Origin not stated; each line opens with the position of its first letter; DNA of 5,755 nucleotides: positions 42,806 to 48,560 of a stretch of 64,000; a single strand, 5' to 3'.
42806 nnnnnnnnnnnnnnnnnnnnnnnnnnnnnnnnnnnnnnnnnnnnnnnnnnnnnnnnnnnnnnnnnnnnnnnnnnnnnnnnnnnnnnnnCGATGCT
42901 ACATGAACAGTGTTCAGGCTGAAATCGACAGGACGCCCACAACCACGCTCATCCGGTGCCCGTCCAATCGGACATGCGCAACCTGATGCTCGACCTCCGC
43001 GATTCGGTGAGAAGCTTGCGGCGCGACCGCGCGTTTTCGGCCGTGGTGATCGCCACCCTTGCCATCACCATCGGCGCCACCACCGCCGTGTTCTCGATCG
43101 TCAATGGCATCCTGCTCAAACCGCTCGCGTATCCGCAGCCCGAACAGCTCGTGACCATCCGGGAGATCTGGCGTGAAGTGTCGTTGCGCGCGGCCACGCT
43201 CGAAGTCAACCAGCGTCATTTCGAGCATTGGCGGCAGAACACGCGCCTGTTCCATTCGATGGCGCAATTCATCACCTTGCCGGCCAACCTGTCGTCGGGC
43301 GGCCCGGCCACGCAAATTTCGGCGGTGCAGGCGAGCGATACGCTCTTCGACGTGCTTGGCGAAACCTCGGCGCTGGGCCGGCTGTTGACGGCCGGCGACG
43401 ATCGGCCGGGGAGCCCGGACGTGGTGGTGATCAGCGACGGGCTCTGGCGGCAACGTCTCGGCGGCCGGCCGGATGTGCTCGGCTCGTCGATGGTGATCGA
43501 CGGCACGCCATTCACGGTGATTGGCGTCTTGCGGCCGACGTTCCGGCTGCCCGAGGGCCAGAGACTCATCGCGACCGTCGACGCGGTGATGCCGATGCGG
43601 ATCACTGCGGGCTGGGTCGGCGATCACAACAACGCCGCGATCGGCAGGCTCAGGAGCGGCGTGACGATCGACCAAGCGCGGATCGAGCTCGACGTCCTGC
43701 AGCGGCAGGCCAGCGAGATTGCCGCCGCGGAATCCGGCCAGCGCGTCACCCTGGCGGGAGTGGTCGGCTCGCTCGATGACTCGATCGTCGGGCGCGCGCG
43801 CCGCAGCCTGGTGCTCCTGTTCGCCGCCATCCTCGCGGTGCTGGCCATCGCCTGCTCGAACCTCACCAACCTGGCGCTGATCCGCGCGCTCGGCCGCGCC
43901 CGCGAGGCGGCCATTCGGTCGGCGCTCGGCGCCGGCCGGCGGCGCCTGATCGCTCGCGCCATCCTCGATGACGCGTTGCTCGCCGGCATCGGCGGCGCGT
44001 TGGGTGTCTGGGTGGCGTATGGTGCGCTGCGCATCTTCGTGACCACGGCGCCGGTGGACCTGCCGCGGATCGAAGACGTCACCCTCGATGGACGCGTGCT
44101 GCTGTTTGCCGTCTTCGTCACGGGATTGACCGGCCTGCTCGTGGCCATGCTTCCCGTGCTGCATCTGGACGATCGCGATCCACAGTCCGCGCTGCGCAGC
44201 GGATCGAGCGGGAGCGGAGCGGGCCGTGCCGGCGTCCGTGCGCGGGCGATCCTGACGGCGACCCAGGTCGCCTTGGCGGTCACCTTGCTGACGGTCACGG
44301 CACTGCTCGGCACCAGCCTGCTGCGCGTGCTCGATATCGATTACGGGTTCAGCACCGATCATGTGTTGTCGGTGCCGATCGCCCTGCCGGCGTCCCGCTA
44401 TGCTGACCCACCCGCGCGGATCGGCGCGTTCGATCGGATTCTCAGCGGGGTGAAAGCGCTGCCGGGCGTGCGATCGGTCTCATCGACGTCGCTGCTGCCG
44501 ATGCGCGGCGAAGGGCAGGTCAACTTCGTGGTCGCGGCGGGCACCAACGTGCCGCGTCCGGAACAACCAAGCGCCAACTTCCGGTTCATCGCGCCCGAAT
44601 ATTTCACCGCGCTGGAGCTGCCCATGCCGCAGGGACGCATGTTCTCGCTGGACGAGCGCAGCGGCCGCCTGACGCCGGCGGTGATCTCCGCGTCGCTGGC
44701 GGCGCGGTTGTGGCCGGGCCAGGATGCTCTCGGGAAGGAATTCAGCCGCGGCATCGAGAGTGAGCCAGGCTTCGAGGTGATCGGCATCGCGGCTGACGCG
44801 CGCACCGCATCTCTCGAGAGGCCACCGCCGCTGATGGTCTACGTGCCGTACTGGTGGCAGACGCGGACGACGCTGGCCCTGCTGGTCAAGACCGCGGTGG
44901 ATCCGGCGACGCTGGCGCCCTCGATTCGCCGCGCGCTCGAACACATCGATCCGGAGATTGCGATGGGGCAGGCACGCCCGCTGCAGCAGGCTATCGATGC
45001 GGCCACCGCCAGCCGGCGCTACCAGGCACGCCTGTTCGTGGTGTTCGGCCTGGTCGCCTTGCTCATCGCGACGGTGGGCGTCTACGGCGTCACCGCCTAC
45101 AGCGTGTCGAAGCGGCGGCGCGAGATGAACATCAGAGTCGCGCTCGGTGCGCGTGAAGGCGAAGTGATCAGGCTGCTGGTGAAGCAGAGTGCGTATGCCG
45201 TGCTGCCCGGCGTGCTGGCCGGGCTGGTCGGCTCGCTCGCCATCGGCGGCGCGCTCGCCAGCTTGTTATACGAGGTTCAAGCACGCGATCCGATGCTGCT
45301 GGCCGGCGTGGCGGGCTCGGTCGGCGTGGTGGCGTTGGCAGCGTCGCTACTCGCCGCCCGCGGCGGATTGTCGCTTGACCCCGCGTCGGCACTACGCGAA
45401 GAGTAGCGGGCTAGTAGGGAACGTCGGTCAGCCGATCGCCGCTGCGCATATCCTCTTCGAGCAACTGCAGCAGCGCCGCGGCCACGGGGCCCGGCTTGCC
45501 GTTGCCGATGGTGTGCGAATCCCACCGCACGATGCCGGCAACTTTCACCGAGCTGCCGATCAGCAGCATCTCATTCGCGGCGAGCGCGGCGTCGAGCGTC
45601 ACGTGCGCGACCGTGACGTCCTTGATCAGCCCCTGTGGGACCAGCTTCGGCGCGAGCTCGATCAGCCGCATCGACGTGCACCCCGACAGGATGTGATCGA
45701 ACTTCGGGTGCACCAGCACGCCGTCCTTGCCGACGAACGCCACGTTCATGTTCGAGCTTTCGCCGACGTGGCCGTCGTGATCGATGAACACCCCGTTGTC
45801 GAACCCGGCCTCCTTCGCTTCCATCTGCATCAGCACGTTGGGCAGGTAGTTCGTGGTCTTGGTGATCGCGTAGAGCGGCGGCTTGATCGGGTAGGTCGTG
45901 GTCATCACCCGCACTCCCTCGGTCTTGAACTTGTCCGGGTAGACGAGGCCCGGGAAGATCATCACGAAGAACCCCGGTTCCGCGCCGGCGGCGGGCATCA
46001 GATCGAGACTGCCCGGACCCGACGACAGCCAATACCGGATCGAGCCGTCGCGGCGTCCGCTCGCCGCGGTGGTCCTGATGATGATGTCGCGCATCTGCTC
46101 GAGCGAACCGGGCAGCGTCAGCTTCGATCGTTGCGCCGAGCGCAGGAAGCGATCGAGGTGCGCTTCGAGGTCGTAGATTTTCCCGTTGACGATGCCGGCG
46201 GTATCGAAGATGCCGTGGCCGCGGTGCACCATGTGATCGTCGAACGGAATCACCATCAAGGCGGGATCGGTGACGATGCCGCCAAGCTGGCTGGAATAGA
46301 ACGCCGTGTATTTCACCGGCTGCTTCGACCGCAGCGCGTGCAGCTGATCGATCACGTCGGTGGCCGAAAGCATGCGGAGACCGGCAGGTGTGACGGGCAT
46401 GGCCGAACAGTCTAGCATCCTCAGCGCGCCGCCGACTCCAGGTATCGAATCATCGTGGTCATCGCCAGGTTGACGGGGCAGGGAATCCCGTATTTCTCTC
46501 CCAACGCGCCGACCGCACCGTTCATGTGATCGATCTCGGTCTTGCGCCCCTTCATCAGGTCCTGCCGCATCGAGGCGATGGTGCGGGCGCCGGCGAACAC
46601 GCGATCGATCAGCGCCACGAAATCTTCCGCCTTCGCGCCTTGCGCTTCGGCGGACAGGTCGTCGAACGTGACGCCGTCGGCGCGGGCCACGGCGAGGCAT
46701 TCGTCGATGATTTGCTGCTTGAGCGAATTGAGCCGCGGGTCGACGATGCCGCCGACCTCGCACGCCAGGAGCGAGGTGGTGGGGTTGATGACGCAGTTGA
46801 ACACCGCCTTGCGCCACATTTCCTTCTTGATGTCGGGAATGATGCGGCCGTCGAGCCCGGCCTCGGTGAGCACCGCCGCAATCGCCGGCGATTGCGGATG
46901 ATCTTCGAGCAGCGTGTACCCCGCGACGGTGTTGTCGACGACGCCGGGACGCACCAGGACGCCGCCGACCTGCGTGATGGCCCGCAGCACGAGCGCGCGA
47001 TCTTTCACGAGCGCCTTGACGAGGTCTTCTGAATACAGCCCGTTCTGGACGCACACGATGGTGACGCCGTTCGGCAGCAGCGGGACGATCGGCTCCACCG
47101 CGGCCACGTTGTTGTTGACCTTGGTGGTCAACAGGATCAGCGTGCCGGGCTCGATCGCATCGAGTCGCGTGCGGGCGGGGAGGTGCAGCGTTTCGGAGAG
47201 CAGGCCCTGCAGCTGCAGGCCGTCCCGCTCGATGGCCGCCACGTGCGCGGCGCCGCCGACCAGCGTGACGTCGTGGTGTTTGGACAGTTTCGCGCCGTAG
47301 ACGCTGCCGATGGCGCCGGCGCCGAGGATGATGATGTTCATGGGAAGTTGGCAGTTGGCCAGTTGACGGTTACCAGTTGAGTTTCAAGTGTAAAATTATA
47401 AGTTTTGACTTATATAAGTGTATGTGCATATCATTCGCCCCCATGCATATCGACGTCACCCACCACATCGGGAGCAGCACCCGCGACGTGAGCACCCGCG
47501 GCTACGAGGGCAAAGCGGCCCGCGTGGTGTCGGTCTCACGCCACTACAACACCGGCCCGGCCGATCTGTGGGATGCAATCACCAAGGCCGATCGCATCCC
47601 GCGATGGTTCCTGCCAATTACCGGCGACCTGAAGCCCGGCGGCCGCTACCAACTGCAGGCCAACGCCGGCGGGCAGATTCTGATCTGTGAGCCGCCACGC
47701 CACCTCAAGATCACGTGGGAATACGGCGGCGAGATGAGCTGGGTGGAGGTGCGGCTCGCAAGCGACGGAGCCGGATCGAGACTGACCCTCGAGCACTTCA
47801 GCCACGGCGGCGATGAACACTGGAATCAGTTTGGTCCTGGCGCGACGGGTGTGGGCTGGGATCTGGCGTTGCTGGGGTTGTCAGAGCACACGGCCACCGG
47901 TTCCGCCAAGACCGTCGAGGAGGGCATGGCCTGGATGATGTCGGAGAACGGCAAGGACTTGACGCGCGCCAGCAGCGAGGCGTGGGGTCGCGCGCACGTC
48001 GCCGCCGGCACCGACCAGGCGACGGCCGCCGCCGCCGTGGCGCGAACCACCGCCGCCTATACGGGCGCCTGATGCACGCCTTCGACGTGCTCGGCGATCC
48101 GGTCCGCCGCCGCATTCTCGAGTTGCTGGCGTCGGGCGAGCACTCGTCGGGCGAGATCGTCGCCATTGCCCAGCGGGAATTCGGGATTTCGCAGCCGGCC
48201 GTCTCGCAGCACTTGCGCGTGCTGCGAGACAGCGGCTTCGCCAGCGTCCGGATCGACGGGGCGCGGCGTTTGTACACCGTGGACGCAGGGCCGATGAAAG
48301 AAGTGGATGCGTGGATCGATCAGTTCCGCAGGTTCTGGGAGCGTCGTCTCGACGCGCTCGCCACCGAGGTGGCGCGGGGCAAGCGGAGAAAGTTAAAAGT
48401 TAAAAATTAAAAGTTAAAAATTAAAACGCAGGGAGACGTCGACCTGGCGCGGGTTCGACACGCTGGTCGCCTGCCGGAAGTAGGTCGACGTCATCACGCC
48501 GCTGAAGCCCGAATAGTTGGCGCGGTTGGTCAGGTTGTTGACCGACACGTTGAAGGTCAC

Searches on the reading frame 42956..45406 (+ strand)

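Call 7: search_protein_families(library=pfam, proteins=[window:42956-45406:+], max_evalue=0.01)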
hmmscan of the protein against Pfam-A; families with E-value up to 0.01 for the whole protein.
window:42956-45406:+ (816 aa): 2 families
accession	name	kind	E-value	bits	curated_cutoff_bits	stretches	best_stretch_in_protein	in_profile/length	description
PF12704.14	MacB_PCD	-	2.1e-34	120.1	27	2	28-245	1-204/207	MacB-like periplasmic core domain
PF02687.27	FtsX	-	3.6e-17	63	25.5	2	696-801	2-112/120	FtsX-like permease C-terminal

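Call 37: search_protein_families(library=ncbifam, proteins=[window:42956-45406:+], max_evalue=0.01)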
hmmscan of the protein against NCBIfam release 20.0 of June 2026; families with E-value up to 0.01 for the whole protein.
window:42956-45406:+ (816 aa): 3 families
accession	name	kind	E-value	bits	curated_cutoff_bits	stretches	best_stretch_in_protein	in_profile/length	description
TIGR03434.1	ADOP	subfamily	4.8e-225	749.3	622.3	1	11-816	2-803/803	ADOP family duplicated permease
NF007826.0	PRK10535.1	equivalog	2.3e-18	65.8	966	2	542-815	369-647/648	macrolide ABC transporter ATP-binding protein/permease MacB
TIGR00145.1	TIGR00145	subfamily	0.0011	18.6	303.8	1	741-795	33-87/282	EfeU/Ftr1 family ferrous iron transporter subunit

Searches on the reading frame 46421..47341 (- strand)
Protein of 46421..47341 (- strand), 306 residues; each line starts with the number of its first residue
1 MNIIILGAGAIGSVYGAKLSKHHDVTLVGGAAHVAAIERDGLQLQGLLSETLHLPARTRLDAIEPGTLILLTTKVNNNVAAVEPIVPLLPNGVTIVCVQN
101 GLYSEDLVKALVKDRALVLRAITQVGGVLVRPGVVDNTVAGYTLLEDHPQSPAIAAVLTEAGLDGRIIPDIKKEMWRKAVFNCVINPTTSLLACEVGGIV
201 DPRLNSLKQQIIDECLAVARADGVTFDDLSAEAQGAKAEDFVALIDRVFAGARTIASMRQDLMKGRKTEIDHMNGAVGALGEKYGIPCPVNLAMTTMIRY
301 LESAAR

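Call 7: search_protein_families(library=pfam, proteins=[window:46421-47341:-], max_evalue=0.01)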
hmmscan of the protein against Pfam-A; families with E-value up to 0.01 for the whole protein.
window:46421-47341:- (306 aa): 3 families
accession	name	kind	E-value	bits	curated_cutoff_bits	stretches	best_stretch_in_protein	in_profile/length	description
PF08546.17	ApbA_C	-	3e-30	105.6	22.7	1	170-300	1-123/125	Ketopantoate reductase PanE/ApbA C terminal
PF02558.23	ApbA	-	3.7e-25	88.7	22.2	1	3-148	1-148/150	Ketopantoate reductase PanE/ApbA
PF03435.24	Sacchrp_dh_NADP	-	0.0099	16.6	25.1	0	3-47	1-39/129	Saccharopine dehydrogenase NADP binding domain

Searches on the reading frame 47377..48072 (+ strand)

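Call 7: search_protein_families(library=pfam, proteins=[window:47377-48072:+], max_evalue=0.01)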
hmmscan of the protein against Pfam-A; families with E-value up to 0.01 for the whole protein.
window:47377-48072:+ (231 aa): 2 families
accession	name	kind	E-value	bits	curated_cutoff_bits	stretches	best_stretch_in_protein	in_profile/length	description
PF08327.17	AHSA1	-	1.2e-12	48.6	22.1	1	59-167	2-119/125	Activator of Hsp90 ATPase homolog 1-like protein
PF10604.15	Polyketide_cyc2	-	0.0016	19.2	27.4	1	51-139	4-105/142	Polyketide cyclase / dehydrase and lipid transport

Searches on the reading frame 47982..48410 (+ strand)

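Call 7: search_protein_families(library=pfam, proteins=[window:47982-48410:+], max_evalue=0.01)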
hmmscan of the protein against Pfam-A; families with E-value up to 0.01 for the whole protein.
window:47982-48410:+ (142 aa): 5 families
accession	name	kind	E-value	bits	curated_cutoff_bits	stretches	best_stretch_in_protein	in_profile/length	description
PF01022.26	HTH_5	-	1.1e-13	51.2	22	1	39-88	1-46/47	Bacterial regulatory protein, arsR family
PF12840.13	HTH_20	-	2e-11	44.1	27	1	37-89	1-50/51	Helix-turn-helix domain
PF13518.12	HTH_28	-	0.00071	20.1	25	1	42-88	2-43/52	Helix-turn-helix domain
PF21476.4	PF0610-like_N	-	0.0035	18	33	1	41-82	2-39/50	PF0610-like, N-terminal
PF13412.12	HTH_24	-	0.0038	17.2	21.9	0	65-86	25-46/48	Winged helix-turn-helix DNA-binding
